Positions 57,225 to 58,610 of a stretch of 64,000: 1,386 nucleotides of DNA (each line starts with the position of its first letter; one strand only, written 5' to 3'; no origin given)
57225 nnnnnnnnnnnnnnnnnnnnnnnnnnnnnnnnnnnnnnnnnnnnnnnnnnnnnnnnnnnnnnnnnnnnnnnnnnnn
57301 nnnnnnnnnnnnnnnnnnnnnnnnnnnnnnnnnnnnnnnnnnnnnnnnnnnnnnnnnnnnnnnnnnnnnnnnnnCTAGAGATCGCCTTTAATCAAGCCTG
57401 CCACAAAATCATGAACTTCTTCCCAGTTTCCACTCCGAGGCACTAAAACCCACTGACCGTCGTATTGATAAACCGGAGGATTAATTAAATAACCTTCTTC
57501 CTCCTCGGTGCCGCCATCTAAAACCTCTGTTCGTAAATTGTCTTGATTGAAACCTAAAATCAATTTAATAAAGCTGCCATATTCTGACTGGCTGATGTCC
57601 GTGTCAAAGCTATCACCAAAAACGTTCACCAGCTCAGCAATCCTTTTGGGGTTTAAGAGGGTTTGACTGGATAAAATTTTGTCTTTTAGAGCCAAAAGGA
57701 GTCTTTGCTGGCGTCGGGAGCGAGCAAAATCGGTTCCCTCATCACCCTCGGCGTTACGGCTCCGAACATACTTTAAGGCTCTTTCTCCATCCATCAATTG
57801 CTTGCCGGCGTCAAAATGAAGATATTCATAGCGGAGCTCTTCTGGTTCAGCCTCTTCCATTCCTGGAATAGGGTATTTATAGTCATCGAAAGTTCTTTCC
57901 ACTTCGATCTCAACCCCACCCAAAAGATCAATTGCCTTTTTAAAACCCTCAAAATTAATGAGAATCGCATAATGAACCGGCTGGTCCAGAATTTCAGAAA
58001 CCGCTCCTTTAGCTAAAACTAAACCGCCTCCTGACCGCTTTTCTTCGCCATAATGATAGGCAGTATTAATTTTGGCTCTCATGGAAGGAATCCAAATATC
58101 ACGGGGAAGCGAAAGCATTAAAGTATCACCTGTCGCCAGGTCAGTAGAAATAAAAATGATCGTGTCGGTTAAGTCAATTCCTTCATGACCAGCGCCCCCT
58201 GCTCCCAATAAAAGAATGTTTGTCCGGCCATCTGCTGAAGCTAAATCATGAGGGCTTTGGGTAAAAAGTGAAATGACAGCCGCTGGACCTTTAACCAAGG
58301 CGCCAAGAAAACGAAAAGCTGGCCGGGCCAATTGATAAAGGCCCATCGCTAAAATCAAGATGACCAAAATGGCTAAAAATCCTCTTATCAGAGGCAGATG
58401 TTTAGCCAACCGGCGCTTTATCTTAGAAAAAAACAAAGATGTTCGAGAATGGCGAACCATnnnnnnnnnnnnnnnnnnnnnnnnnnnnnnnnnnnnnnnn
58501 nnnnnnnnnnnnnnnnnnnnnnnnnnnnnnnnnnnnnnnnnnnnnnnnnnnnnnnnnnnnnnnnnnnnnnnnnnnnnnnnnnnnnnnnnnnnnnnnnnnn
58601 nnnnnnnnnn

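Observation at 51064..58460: Putative galactofuranan/arabinogalactan-like cell-wall glycopolymer cluster: UGM-like FAD enzyme, three GT-C membrane proteins and an LCP ligase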

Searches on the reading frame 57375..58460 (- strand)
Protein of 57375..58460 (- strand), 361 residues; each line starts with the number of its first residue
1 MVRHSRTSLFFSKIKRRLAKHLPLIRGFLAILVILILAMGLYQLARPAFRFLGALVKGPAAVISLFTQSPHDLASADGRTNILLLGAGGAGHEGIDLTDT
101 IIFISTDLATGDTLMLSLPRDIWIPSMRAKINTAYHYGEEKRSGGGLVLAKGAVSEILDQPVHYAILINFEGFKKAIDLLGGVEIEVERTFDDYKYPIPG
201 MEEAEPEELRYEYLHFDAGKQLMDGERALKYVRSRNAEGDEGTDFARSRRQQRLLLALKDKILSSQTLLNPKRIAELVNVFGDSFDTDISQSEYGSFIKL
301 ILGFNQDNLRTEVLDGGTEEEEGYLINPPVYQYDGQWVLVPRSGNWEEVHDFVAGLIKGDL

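Call 3: search_protein_families(library=pfam, proteins=[window:57375-58460:-], max_evalue=0.1)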
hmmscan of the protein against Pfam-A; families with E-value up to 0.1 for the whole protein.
window:57375-58460:- (361 aa): 1 family
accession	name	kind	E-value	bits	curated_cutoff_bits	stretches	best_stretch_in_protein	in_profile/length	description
PF03816.19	LytR_cpsA_psr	-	2.4e-29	102.9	24.6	1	98-263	2-149/150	LytR_cpsA_psr family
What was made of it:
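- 57375..58460 (-): 361-aa LCP (LytR-CpsA-Psr) family glycopolymer transferase with an N-terminal membrane anchor. It is convergent with the DUF2298 gene. PF03816 at 2.4e-29 (call 3).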

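Call 4: search_protein_families(library=ncbifam, proteins=[window:57375-58460:-], max_evalue=0.1)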
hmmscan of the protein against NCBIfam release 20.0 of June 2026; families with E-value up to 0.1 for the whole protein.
window:57375-58460:- (361 aa): 4 families
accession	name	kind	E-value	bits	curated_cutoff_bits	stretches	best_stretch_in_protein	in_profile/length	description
TIGR00350.1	lytR_cpsA_psr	domain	1.5e-24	87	62.3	1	98-262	3-150/152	LCP family glycopolymer transferase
NF006897.1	PRK09379.1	equivalog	2.5e-19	69.6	441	1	29-293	9-246/298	polyisoprenyl-teichoic acid--peptidoglycan teichoic acid transferase TagU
NF047591.1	ligase_LytR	equivalog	5e-17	62.2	450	1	28-304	9-272/336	glycopolymer--peptidoglycan transferase LytR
NF051849.1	LCP_trans_Cps2A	equivalog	7.2e-12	45.2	650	1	157-295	298-415/477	LCP family glycopolymer transferase CpsA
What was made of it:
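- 57375..58460 (-): TIGR00350 at 87 bits against a cutoff of 62.3 (call 4).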
